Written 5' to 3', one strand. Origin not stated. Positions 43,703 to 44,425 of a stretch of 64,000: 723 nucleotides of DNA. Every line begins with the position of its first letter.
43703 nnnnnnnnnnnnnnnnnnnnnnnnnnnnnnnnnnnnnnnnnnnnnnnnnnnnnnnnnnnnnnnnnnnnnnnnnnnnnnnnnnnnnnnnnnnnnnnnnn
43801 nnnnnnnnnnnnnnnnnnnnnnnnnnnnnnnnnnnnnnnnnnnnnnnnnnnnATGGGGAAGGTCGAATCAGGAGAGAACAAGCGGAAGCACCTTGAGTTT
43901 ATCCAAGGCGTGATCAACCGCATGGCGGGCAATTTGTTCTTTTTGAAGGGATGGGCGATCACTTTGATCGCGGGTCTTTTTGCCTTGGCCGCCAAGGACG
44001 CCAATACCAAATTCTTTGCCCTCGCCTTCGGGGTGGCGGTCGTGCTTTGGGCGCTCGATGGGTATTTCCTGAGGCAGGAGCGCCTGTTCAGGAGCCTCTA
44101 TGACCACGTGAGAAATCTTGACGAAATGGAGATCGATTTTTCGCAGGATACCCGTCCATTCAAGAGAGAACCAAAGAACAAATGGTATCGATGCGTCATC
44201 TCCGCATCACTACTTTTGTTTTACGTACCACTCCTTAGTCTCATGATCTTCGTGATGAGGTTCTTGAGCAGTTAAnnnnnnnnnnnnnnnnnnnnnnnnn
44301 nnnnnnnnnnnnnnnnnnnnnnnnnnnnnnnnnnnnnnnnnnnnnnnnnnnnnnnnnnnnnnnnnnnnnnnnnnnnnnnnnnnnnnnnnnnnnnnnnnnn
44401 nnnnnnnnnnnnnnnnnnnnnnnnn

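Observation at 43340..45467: Thoeris-like module: two tandem TIR-like (ThsB-like) proteins preceded by a tiny multi-TM protein instead of a canonical ThsA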

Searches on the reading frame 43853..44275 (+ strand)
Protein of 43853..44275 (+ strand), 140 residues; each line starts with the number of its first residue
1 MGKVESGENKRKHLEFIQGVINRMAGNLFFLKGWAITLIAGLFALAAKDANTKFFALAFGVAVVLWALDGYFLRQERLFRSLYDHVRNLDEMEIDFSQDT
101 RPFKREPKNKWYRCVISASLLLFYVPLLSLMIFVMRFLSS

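Call 3: search_protein_families(library=pfam, proteins=[window:43853-44275:+], max_evalue=0.1)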
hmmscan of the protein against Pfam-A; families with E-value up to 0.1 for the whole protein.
window:43853-44275:+ (140 aa): 1 family
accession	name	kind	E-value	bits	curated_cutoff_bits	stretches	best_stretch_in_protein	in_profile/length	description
PF10028.14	DUF2270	-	0.086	12.9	25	1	33-91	23-80/184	Predicted integral membrane protein (DUF2270)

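Call 4: search_protein_families(library=padloc, proteins=[window:43853-44275:+], max_evalue=0.1)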
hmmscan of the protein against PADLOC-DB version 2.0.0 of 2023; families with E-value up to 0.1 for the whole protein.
window:43853-44275:+ (140 aa): 4 families
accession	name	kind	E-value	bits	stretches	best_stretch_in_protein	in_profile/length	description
PDLC04686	PDC-M50A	-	2.2e-47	158.7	1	8-136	3-130/134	-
PDLC04685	PDC-M50A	-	9e-34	114.5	1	8-134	3-126/130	-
PDLC04687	PDC-M50A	-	6e-21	73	1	10-133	12-135/144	-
PDLC04684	PDC-M50A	-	1.1e-16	59.7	1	14-131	18-133/159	-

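Call 9: search_protein_families(library=ncbifam, proteins=[window:43853-44275:+], max_evalue=0.1)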
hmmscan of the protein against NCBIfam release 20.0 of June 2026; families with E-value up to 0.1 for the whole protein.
window:43853-44275:+ (140 aa): 0 families

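Call 10: search_protein_families(library=phrogs, proteins=[window:43853-44275:+], max_evalue=0.01)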
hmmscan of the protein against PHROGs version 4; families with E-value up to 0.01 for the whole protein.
window:43853-44275:+ (140 aa): 1 family
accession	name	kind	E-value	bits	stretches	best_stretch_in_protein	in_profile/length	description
phrog_19896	-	unknown function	4.3e-36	125.4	1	8-138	4-134/135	-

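Call 12: find_homologous_proteins(query=window:43853-44275:+, max_evalue=0.001)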
Query window:43853-44275:+ (140 aa): 1646 proteins with E <= 0.001 among 1723 candidates; the best 120 are listed.
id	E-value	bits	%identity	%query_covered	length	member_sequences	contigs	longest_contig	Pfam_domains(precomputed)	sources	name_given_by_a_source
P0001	4.2e-87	307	100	100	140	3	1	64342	-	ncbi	-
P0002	5.8e-66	239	78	100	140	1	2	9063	-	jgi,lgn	-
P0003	2.3e-64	233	80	96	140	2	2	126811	-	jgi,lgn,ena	-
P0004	1.3e-62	228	75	99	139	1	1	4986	-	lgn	-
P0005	3.4e-58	213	70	99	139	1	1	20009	-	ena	-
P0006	2.3e-55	204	67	96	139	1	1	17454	-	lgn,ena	-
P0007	2.5e-54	201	70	96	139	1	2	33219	-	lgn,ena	-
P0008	7.4e-53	196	66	96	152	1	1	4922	-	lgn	-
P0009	3.5e-52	194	64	94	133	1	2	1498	-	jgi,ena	-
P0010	5.8e-52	193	76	81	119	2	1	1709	-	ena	-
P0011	6.5e-52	193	65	95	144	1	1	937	-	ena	-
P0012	1.3e-49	186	60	96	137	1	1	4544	-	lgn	-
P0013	5.3e-49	184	65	94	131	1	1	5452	-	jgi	jgi:hypothetical protein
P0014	3.9e-48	181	69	89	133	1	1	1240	-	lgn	-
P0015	4.1e-48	181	61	91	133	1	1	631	-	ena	-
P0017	5.3e-48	180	62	94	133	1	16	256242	-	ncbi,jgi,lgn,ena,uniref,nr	ncbi:MAG: hypothetical protein UU73_C0002G0195 [Candidatus Daviesbacteria bacterium GW2011_GWA1_41_6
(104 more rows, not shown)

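Call 23: find_encoding_contigs(protein=P0001, flank=10000, max_places=3)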
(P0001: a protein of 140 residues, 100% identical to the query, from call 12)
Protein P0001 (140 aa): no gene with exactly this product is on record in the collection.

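Call 24: find_encoding_contigs(protein=P0003, flank=6000, max_places=3)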
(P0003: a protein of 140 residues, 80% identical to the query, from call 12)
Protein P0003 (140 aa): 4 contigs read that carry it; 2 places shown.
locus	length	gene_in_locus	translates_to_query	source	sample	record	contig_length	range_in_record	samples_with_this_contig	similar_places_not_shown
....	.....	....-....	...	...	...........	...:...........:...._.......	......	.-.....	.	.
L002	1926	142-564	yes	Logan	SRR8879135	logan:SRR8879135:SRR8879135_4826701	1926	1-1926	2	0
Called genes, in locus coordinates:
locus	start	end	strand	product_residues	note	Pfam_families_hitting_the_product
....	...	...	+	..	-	-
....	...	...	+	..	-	-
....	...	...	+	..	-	-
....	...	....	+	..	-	-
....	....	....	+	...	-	-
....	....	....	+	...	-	-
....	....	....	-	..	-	-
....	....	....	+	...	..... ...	-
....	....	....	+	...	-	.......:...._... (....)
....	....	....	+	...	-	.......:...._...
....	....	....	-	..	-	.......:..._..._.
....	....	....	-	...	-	-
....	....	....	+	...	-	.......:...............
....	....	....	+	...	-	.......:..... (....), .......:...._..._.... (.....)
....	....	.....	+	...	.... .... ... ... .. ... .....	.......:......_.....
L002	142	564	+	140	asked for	-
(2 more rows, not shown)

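Call 25: find_encoding_contigs(protein=P0017, flank=6000, max_places=4)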
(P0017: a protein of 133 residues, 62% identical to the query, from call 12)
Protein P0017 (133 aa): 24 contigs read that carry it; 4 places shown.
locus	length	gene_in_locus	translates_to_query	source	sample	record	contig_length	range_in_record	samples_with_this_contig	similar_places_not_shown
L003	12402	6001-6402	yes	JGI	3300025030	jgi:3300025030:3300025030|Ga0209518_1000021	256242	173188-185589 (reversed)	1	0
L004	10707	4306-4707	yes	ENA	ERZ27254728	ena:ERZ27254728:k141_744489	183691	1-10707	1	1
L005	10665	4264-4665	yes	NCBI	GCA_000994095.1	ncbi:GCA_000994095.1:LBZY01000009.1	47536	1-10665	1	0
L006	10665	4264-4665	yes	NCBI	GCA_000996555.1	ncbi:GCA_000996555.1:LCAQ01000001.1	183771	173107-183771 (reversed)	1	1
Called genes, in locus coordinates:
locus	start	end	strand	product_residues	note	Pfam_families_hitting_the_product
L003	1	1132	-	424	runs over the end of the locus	PF06202:GDE_C, PF22422:MGH1-like_GH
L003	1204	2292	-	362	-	PF13439:Glyco_transf_4, PF13579:Glyco_trans_4_4 (weak), PF00534:Glycos_transf_1, PF13692:Glyco_trans_1_4, PF13524:Glyco_trans_1_2 (weak)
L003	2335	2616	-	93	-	-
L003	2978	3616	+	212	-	PF01726:LexA_DNA_bind, PF00717:Peptidase_S24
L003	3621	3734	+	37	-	-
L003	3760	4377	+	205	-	PF01726:LexA_DNA_bind, PF00717:Peptidase_S24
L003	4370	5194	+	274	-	PF02086:MethyltransfD12 (faint), PF01555:N6_N4_Mtase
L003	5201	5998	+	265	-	PF15515:MvaI_BcnI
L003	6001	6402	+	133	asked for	-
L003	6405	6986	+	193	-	PF08937:ThsB_TIR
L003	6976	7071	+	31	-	-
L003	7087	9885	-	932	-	PF03699:UPF0182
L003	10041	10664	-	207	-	PF09335:VTT_dom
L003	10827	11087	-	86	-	-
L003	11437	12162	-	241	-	-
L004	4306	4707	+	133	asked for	-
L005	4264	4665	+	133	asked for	-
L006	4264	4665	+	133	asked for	-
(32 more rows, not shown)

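Call 29: search_protein_families(library=pfam, alignment_id=A1, max_evalue=1)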
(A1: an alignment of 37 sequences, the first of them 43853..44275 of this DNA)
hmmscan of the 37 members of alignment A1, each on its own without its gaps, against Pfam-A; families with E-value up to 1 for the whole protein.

A. member 1, window:43853-44275:+ (140 aa): 2 families
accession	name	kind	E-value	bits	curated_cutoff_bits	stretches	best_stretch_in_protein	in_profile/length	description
PF10028.14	DUF2270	-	0.086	12.9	25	1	33-91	23-80/184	Predicted integral membrane protein (DUF2270)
PF10942.13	DUF2619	-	0.19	12.2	27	1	37-68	53-84/86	Protein of unknown function (DUF2619)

B. families by the number of members that match (of 37 scanned): 31 families (the first 25 are shown)
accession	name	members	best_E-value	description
PF11683.13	DUF3278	19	4.9e-05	Protein of unknown function (DUF3278)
PF10028.14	DUF2270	13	0.0096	Predicted integral membrane protein (DUF2270)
PF24838.2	8xMP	5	0.00099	Octameric membrane protein family (8xMP)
PF13038.11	DUF3899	5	0.015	Domain of unknown function (DUF3899)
PF10187.15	FAM192A_Fyv6_N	4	0.11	FAM192A/Fyv6, N-terminal domain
PF13630.11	SdpI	2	0.13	SdpI/YfhL protein family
PF13727.12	CoA_binding_3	2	0.26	CoA-binding domain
PF23113.1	MARCHF6_C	1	0.0037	E3 ubiquitin-protein ligase MARCHF6-like, C-terminal domain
PF11026.13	DUF2721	1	0.034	Protein of unknown function (DUF2721)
PF17421.7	DUF5409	1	0.035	Family of unknown function (DUF5409)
PF10754.15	DUF2569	1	0.041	Protein of unknown function (DUF2569)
PF04956.18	TrbC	1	0.042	TrbC/VIRB2 pilin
PF05814.16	Ac76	1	0.056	Orf76 (Ac76)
PF05685.18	Uma2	1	0.057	Putative restriction endonuclease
PF20518.4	Apc1_MidN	1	0.069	Anaphase-promoting complex subunit 1 middle domain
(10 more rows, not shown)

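Call 30: find_related_loci(query=A1, collection=genome_contigs, flank=5000)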
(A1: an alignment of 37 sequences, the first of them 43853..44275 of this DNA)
Query A1 (140 aa) in genome_contigs; peptide patterns used: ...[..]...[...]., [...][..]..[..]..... (x = any residue, [..] = any of these).
269 stretches matched a pattern; 242 encode a relative of the query (tblastn E <= 1e-3); the best 80 are kept; 80 distinct loci.
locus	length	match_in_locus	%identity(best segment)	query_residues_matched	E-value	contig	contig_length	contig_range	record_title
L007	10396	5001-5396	61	8-139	9e-53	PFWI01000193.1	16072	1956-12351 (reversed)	MAG: bacterium (Candidatus Ratteibacteria) CG_4_9_14_3_um_filter_41_21 CG_4_9_14_3_um_filter_150_scaffold_6008_c, whole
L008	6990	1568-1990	57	1-138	4e-51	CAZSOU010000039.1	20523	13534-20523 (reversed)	MAG TPA_asm: uncultured Rhodanobacteraceae bacterium isolate SRP187154_co1_252 genome assembly, contig: NODE_2910_length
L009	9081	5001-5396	59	8-139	3e-51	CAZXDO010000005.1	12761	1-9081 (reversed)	MAG TPA_asm: uncultured Candidatus Saccharibacteria bacterium isolate SRP067234_co1_334 genome assembly, contig: k99_200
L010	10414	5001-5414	60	2-136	5e-50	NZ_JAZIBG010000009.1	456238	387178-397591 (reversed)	Aquincola agrisoli strain MAHUQ-54 GCM70022187_11, whole genome shotgun sequence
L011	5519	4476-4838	60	8-128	8e-50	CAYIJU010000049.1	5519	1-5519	MAG TPA_asm: uncultured Candidatus Saccharibacteria bacterium isolate ERP119705_co20_288 genome assembly, contig: NODE_2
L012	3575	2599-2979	60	8-134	6e-50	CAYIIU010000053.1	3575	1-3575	MAG TPA_asm: uncultured archaeon isolate ERP119705_co23_96 genome assembly, contig: NODE_31594_length_3575_cov_6.297727,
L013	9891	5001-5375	62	8-132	1e-49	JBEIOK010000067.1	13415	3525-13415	MAG: Nevskiaceae bacterium isolate Sample-106-S6-bin-115 Sample_106_S6-bin_115-k141_811813, whole genome shotgun sequenc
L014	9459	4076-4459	61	8-135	3e-49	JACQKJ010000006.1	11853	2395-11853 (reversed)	MAG: Candidatus Komeilibacteria bacterium isolate NC_groundwater_1174_Ag_S-0.1um_52_33 S_p1_S3_coassembly_k141_172122, w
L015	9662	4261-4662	62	6-139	3e-49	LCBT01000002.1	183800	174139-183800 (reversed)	MAG: Candidatus Daviesbacteria bacterium GW2011_GWA1_41_61 UU73_C0002, whole genome shotgun sequence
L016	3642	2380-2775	57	8-139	3e-49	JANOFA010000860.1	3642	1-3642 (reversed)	MAG: Gemmatimonadota bacterium isolate SOY_65_concoct_383_sub SOY_65_k141_1574797, whole genome shotgun sequence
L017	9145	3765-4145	58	8-134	6e-49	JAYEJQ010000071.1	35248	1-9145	MAG: Patescibacteria group bacterium isolate MAG159 MAG159_71, whole genome shotgun sequence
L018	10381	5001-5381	57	8-134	3e-48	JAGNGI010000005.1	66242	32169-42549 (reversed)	MAG: Candidatus Neomarinimicrobiota bacterium isolate Go_SlDig_bin_199 Go_SlDig_1017_length_66242_cov_133.703668, whole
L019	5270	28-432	56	4-138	2e-48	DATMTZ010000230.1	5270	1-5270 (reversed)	MAG TPA_asm: Oxalicibacterium sp. isolate SMAG_U13027 k141_378559, whole genome shotgun sequence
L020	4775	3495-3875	57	8-134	3e-48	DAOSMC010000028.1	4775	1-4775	MAG TPA_asm: Candidatus Paceibacterota bacterium isolate AMR_MDS_1607 NODE_19464_length_4775_cov_16.515042, whole genome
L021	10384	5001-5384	58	8-135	1e-47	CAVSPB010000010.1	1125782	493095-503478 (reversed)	MAG: uncultured Gammaproteobacteria bacterium isolate MFD01561.bin.2.108 genome assembly, contig: contig_5046, whole gen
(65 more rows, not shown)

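Call 32: predict_structure(alignment_id=A1)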
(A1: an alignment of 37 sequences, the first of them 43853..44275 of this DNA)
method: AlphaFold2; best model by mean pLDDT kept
length: 140 residues; sequences in the alignment: 37
mean_pLDDT: 84.8   pTM: 0.72
mean pLDDT of the five models: 84.8, 84.8, 84.7, 84.4, 84.3
residues with pLDDT >= 90: 29; 70-90: 104; 50-70: 6; < 50: 1
segments of 3 or more residues with pLDDT < 50: none
pLDDT, mean of each block of 10 residues (from residue 1): 64 90 89 89 83 85 91 90 88 80 82 84 90 83
secondary structure, 60 per line:
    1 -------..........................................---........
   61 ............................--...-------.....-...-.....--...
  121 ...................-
elements in order: H8-49 H53-88 H101-105 H111-115 H118-139

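Call 33: search_protein_representatives(alignment_id=A1)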
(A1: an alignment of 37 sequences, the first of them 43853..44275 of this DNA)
Query: 37 sequences, 135 profile positions. Proteins with E-value up to 0.001 (for the whole library): 5161; up to 1e-10: 3527; up to 1e-30: 414. The best 150 are listed.
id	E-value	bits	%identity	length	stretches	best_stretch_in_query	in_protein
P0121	6.6e-63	226.9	-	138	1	2-134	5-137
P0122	1.8e-58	212.6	-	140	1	3-133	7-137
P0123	8.6e-56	203.9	-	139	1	3-134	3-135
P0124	5.4e-55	201.3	-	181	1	3-134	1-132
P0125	4.3e-54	198.4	-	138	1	3-133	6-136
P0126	2.3e-51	189.6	-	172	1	3-130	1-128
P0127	3.5e-49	182.5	-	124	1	12-134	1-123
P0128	7.3e-48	178.2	-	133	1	3-134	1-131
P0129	5.1e-47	175.5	-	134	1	3-132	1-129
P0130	6.2e-47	175.2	-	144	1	2-115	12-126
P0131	1.8e-46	173.7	-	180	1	2-134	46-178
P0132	3.0e-46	173.0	-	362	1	2-133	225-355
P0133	7.3e-46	171.8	-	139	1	4-133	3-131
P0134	1.9e-45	170.4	-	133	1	4-134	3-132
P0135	2.5e-45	170.0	-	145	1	4-132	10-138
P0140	1.2e-44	167.9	-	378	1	2-133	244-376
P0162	3.7e-41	156.5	-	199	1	4-133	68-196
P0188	2.5e-39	150.6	-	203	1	2-133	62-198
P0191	4.4e-39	149.8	-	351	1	3-133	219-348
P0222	2.3e-37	144.2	-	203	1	4-131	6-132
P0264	1.3e-35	138.5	-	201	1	3-132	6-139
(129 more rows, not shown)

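Call 35: search_protein_families(library=pfam, proteins=[P0132, P0140, P0191, P0124, P0188, P0162, P0264, P0222], max_evalue=0.01)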
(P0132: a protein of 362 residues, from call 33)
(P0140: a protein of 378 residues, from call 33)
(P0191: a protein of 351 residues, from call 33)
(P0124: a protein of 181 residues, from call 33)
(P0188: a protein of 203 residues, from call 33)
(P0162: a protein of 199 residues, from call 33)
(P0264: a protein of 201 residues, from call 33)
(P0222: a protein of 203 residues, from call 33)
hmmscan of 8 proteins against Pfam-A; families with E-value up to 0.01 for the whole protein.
P0132 (362 aa): 0 families

P0140 (378 aa): 2 families
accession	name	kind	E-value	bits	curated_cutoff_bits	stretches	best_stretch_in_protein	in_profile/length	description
PF18163.6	LD_cluster2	-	1.7e-15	57.7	25.3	1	10-198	2-199/264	SLOG cluster2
PF18180.6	LD_cluster3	-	0.00038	20.6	25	1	35-75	9-48/170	SLOG cluster3 family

P0191 (351 aa): 1 family
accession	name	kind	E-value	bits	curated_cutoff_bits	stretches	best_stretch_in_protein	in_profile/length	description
PF24838.2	8xMP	-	1.6e-27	96.4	30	1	20-157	2-134/136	Octameric membrane protein family (8xMP)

P0124 (181 aa): 1 family
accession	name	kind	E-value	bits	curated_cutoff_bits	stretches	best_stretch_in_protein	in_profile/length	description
PF13727.12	CoA_binding_3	-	0.0049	17.3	25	0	27-58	24-55/175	CoA-binding domain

P0188 (203 aa): 0 families

P0162 (199 aa): 0 families

P0264 (201 aa): 0 families

P0222 (203 aa): 0 families

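Call 37: search_dna_similar(query=window:43853-44275:+, collection=plasmids, mode=protein, max_rows=15)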
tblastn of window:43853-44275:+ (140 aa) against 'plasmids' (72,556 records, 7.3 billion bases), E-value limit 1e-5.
Records with a match: 133; places in all: 135; records where one place covers at least 80% of the query: 1.
Best place of each record, by identity: <60% 133.
By first word of the organism name: Klebsiella 40; Escherichia 36; Campylobacter 10; Lactiplantibacillus 5; Priestia 3; Levilactobacillus 3; Enterobacter 3; Streptomyces 2; Rhodococcus 2; Shigella 2; and 24 more.
By predicted mobility (MOB-suite, as given by PLSDB): conjugative 82; non-mobilizable 33; mobilizable 18.
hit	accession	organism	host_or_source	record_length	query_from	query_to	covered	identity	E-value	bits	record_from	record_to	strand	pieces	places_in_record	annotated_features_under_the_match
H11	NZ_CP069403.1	Priestia megaterium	Homo sapiens,Pure culture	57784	8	106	71%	58.0%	3e-28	115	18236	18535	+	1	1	hypothetical protein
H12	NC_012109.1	Desulforapulum autotrophicum HRM2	-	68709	8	101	67%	57.4%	4e-28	114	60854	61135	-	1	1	hypothetical protein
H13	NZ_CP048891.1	Priestia megaterium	culture,agricultural soil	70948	8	108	72%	53.4%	4e-25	105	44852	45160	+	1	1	hypothetical protein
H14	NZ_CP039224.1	Piscirickettsia salmonis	Salmo salar,cell culture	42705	6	114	78%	48.6%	2e-26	110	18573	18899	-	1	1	none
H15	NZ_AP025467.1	Vibrio chagasii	-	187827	6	104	71%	52.5%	1e-19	91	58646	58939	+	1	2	hypothetical protein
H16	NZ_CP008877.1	Terribacillus goriensis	Cryptomeria japonica var. sinensis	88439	7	116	79%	46.8%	5e-29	117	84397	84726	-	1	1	hypothetical protein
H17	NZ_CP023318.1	Priestia megaterium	Plant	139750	2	109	77%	46.8%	1e-24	104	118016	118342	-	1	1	hypothetical protein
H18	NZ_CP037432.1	Lactiplantibacillus plantarum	Food,kimchi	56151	4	115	80%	38.8%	4e-16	81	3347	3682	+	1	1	hypothetical protein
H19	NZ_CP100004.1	Halorussus vallis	cell culture,saline soil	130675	14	111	70%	44.0%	4e-14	75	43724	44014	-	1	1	hypothetical protein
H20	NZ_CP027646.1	Ligilactobacillus salivarius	hen,single cell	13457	4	106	74%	41.1%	8e-16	80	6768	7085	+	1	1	hypothetical protein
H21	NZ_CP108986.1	Streptomyces sp. NBC_00724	-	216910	9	103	68%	44.2%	2e-11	67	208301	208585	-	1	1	hypothetical protein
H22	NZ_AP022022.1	Klebsiella sp. WP3-S18-ESBL-05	-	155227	6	106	72%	41.6%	1e-19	91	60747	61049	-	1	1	hypothetical protein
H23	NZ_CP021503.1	Lactiplantibacillus plantarum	cell culture,food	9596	4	97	67%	42.9%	2e-18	87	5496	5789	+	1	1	hypothetical protein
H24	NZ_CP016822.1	Rhodococcus sp. p52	oil-polluted soil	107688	9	112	74%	37.7%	8e-15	77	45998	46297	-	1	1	hypothetical protein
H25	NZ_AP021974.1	Klebsiella sp. WP3-W18-ESBL-02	-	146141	6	87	59%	47.6%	3e-17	84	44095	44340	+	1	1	hypothetical protein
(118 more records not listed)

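Call 39: get_annotated_region(hit=H16, flank=3000)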
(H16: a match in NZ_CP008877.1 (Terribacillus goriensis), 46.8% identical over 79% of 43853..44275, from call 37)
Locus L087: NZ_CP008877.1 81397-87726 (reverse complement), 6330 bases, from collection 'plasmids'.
description: Terribacillus goriensis strain MP602 plasmid pT1, complete sequence
organism: Terribacillus goriensis (NCBI taxid 386490)
taxonomy: Bacteria; Bacillota; Bacilli; Bacillales; Bacillaceae; Terribacillus; Terribacillus goriensis
host: -; source: Cryptomeria japonica var. sinensis; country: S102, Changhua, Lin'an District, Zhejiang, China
typing (MOB-suite, as given by PLSDB): mobilizable; relaxase MOBQ
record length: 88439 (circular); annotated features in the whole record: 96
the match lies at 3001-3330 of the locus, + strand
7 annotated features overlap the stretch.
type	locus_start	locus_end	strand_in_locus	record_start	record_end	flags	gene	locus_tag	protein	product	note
CDS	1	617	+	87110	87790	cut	-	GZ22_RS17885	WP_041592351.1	hypothetical protein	-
CDS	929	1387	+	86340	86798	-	-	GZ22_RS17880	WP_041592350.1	hypothetical protein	-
CDS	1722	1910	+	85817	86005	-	-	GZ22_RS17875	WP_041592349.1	hypothetical protein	-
CDS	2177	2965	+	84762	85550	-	-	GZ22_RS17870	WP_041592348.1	toll/interleukin-1 receptor domain-containing protein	-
CDS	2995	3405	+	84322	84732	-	-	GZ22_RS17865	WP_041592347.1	hypothetical protein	-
CDS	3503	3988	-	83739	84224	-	-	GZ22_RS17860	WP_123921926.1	hypothetical protein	-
CDS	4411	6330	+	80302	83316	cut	-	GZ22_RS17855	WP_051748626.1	AAA domain-containing protein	-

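Call 40: get_annotated_region(hit=H22, flank=3000)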
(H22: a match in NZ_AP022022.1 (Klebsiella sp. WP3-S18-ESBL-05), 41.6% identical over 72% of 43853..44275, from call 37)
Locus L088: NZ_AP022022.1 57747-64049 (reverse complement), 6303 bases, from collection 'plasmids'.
description: Klebsiella sp. WP3-S18-ESBL-05 plasmid pWP3-S18-ESBL-05_2, complete sequence
organism: Klebsiella sp. WP3-S18-ESBL-05 (NCBI taxid 2675711)
taxonomy: Bacteria; Pseudomonadota; Gammaproteobacteria; Enterobacterales; Enterobacteriaceae; Klebsiella; Klebsiella sp. WP3-S18-ESBL-05
host: -; source: -; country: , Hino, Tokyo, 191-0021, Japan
typing (MOB-suite, as given by PLSDB): conjugative; relaxase MOBF; mating-pair formation MPF_F
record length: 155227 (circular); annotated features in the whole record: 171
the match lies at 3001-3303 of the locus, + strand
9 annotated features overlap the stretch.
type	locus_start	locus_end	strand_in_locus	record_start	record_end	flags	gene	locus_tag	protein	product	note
CDS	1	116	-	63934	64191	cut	-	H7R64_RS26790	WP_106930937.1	DNA polymerase III subunit theta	GO:0006260 - DNA replication [Evidence IEA]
CDS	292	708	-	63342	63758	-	-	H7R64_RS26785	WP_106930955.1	DUF1380 family protein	-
CDS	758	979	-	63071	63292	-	-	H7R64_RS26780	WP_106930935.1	hypothetical protein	-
CDS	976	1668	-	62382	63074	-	-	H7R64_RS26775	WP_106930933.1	DNA methylase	-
CDS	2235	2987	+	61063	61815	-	-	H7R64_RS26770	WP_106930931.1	toll/interleukin-1 receptor domain-containing protein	GO:0007165 - signal transduction [Evidence IEA]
CDS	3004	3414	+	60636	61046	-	-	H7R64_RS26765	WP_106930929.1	hypothetical protein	-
CDS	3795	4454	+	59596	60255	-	-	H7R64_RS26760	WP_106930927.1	hypothetical protein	-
CDS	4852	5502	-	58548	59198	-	-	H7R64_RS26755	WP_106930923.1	plasmid partitioning/stability family protein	-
CDS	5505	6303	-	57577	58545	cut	parM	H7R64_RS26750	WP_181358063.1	plasmid segregation protein ParM domain-containing protein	-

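Call 42: search_protein_families(library=pfam, proteins=[L087:2995-3405:+, L088:3004-3414:+, L087:2177-2965:+, L088:2235-2987:+], max_evalue=1)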
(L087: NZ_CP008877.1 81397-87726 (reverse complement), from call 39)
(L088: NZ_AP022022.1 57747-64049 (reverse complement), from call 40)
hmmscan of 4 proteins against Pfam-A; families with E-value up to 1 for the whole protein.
L087:2995-3405:+ (136 aa): 0 families

L088:3004-3414:+ (136 aa): 1 family
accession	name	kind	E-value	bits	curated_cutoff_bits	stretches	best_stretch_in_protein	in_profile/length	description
PF11683.13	DUF3278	-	0.0052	17.3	26.6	1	13-77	28-94/130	Protein of unknown function (DUF3278)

L087:2177-2965:+ (262 aa): 3 families
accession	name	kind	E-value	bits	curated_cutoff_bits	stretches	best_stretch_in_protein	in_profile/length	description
PF13676.11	TIR_2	-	1.2e-06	29.5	28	1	65-112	1-47/122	TIR domain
PF21279.3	YhfX-like_C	-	0.014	16.4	27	1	204-244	47-87/97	YhfX-like, C-terminal domain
PF11505.13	DUF3216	-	0.15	12.7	25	0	75-114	21-59/91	Protein of unknown function (DUF3216)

L088:2235-2987:+ (250 aa): 2 families
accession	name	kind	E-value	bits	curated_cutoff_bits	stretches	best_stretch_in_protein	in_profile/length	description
PF13676.11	TIR_2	-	3.6e-06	27.9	28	1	63-94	1-31/122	TIR domain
PF10137.14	CAP12-PCTIR_TIR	-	0.11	13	24.7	0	62-86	1-23/119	CAP12/Pycsar effector protein, TIR domain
